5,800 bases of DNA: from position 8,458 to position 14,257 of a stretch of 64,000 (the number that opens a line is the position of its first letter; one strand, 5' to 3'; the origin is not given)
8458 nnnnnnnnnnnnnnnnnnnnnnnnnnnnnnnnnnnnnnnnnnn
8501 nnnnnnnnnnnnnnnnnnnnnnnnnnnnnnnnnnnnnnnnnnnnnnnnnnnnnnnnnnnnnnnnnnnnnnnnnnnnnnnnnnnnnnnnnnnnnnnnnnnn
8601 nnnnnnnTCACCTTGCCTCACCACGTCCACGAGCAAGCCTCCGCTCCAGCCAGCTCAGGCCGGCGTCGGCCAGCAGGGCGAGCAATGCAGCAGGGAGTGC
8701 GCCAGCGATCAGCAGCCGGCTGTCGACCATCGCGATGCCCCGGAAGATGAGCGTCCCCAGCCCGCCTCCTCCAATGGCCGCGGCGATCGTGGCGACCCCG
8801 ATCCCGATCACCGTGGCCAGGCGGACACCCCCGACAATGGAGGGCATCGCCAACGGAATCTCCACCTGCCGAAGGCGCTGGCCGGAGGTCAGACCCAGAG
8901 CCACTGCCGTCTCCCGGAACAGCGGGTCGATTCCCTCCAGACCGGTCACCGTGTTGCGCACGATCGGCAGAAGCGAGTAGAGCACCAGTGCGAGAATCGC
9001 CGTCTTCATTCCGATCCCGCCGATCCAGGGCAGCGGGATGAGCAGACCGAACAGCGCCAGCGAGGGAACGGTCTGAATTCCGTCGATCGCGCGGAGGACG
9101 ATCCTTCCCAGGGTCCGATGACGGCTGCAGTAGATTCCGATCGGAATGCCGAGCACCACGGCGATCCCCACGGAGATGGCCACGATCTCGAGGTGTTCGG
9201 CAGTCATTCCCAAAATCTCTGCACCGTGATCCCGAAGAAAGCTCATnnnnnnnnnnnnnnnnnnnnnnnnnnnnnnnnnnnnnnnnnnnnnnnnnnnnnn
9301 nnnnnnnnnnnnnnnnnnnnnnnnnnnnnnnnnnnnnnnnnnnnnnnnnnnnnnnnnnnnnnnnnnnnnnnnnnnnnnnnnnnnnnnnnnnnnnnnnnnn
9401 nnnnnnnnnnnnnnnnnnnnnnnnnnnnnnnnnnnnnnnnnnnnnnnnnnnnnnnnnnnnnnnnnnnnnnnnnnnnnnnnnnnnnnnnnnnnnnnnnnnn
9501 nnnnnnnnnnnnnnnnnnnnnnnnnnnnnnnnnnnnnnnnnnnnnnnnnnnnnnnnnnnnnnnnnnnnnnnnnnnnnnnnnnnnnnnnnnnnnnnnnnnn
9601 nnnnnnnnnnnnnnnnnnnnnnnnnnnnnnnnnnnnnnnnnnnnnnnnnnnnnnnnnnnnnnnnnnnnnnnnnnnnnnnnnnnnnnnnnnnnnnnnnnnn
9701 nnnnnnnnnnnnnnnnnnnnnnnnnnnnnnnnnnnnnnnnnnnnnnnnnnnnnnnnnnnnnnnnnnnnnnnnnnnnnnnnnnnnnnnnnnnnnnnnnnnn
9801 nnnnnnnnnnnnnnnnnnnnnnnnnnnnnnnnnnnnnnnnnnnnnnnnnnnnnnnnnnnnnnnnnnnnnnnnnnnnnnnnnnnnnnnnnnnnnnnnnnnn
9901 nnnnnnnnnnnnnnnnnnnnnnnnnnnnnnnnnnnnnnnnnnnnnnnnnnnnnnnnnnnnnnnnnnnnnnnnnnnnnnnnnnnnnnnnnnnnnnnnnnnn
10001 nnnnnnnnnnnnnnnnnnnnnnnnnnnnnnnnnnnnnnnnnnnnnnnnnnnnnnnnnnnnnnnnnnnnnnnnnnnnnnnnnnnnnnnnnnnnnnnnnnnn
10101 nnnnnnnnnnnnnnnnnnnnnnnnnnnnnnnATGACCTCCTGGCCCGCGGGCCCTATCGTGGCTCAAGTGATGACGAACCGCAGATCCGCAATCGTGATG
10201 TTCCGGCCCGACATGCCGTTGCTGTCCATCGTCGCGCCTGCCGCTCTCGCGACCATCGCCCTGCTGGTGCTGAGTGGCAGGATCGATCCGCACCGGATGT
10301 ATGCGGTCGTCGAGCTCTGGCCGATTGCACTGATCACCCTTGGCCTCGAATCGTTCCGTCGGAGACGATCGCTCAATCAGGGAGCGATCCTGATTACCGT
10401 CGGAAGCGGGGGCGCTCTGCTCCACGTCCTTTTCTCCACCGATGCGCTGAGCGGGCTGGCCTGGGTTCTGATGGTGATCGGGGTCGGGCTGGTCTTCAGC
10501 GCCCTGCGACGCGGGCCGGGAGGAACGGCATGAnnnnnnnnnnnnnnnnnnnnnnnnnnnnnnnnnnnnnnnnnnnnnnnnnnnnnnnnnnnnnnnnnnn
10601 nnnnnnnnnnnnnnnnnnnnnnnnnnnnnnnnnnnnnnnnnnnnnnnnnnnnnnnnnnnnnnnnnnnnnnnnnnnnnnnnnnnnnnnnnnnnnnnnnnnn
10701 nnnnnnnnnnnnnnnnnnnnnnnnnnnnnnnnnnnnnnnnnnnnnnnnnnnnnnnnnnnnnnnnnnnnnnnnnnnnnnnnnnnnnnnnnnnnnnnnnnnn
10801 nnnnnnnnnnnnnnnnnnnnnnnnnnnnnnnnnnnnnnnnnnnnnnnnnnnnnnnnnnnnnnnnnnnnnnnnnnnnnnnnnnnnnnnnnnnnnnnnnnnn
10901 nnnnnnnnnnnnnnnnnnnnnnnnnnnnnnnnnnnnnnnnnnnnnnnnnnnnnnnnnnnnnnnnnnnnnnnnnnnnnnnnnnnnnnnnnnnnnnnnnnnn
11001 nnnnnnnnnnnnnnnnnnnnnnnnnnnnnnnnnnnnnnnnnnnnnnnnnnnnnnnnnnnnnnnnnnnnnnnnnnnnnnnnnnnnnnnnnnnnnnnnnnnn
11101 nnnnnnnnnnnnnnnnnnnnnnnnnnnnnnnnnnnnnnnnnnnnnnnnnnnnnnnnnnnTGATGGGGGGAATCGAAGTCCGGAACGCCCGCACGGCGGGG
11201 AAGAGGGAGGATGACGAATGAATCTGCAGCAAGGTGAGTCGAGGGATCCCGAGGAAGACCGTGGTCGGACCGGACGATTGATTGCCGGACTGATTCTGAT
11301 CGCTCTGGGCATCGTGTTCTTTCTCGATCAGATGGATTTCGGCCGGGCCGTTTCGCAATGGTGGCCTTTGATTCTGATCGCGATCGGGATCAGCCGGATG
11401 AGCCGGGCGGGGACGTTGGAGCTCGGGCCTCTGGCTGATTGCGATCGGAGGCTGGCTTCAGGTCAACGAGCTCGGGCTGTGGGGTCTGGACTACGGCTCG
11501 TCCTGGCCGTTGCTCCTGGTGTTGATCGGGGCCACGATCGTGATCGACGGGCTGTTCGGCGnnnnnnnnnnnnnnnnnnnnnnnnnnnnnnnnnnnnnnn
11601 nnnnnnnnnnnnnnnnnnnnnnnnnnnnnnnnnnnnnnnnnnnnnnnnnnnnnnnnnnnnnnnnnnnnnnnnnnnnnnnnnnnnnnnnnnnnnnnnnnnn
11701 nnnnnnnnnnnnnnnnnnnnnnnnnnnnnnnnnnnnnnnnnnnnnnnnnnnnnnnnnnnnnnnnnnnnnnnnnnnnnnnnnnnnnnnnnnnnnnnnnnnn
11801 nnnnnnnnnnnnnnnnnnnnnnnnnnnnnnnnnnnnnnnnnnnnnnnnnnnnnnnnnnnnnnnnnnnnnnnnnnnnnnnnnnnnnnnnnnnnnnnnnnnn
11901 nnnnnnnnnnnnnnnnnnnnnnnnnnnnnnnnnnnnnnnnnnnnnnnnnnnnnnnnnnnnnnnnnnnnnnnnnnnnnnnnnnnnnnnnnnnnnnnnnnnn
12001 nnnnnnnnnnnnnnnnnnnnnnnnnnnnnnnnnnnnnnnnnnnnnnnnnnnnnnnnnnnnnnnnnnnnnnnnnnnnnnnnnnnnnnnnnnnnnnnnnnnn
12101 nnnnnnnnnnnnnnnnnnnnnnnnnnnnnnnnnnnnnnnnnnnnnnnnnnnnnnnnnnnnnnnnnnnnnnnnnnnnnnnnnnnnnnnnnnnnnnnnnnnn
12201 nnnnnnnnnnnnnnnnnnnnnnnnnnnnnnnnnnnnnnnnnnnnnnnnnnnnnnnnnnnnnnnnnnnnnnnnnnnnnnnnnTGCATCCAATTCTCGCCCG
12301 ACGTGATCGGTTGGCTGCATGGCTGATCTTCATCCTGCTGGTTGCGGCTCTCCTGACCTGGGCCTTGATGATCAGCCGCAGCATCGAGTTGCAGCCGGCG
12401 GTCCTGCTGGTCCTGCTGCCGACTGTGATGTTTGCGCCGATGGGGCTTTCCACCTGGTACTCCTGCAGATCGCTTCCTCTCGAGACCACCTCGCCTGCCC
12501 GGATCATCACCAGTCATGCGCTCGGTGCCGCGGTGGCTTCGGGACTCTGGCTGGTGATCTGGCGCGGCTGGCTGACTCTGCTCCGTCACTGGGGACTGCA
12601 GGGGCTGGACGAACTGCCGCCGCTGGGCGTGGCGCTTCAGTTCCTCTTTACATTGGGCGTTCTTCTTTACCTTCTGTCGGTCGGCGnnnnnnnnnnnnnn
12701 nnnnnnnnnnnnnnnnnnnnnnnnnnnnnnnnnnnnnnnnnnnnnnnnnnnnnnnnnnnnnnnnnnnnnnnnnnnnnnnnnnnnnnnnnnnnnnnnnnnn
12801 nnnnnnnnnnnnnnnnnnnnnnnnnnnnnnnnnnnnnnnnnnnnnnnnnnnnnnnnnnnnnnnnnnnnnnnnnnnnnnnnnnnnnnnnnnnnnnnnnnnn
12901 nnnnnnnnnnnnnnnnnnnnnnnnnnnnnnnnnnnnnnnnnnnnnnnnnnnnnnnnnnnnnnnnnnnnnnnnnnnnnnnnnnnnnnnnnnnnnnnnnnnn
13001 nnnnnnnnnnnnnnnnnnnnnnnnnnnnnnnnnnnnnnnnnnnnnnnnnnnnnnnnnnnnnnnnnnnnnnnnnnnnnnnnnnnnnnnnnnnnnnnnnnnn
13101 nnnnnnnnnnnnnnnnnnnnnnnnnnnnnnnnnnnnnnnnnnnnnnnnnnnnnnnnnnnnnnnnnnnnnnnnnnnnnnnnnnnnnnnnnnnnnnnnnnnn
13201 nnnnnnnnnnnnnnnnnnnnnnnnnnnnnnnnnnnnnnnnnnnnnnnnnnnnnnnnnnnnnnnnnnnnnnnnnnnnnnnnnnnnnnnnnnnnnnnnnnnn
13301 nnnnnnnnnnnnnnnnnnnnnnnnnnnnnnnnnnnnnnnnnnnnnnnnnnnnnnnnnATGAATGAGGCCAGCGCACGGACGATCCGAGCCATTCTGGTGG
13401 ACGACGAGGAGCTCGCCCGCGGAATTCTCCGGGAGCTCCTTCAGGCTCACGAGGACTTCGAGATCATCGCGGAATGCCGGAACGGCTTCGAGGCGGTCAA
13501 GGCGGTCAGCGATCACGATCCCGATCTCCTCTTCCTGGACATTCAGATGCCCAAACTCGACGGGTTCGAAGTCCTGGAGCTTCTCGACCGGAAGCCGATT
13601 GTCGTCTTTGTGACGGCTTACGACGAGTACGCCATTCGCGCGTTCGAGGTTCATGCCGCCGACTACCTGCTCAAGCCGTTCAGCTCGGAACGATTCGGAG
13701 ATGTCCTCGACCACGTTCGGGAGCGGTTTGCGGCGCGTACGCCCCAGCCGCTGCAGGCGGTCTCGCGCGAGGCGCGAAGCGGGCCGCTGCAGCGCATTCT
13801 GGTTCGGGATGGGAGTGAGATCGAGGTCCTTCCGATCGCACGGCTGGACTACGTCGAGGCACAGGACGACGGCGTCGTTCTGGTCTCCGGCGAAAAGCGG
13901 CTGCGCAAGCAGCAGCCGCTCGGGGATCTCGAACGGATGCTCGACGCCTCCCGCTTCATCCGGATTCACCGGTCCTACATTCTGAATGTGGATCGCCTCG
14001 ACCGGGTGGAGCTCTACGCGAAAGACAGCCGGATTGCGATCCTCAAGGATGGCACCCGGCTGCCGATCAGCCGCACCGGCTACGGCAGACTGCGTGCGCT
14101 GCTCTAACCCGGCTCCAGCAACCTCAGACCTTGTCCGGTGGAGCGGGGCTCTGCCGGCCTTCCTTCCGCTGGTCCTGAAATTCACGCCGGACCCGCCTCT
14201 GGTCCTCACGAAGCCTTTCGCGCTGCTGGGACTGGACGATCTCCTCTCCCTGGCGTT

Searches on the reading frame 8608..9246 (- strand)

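Call 46: search_protein_families(library=pfam, proteins=[window:8608-9246:-], max_evalue=0.0001)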
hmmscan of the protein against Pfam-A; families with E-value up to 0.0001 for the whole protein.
window:8608-9246:- (212 aa): 1 family
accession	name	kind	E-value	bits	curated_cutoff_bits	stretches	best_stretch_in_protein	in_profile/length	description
PF00528.27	BPD_transp_1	-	1.5e-23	83.9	26.4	1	33-205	1-183/184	Binding-protein-dependent transport system inner membrane component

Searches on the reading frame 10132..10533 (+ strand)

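Call 46: search_protein_families(library=pfam, proteins=[window:10132-10533:+], max_evalue=0.0001)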
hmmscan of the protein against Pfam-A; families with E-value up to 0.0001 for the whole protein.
window:10132-10533:+ (133 aa): 1 family
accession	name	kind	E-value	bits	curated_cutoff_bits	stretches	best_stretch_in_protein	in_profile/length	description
PF22570.1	LiaF-TM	-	8.1e-06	27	27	1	39-123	6-91/98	LiaF transmembrane domain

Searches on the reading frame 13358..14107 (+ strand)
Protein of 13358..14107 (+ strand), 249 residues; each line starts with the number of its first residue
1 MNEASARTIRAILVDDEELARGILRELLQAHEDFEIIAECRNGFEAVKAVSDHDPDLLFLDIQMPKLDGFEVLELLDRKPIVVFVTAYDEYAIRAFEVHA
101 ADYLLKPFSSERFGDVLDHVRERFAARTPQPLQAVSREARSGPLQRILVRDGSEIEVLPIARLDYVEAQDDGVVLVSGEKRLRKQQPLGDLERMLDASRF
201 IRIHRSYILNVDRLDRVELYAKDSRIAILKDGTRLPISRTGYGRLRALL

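Call 46: search_protein_families(library=pfam, proteins=[window:13358-14107:+], max_evalue=0.0001)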
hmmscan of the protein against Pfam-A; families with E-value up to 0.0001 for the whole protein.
window:13358-14107:+ (249 aa): 2 families
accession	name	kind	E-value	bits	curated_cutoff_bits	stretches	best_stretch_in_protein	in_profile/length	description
PF00072.30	Response_reg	-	1.2e-24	87.1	30.2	1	12-113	2-106/111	Response regulator receiver domain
PF04397.21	LytTR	-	7.6e-19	68.2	22.6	1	154-249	2-97/98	LytTr DNA-binding domain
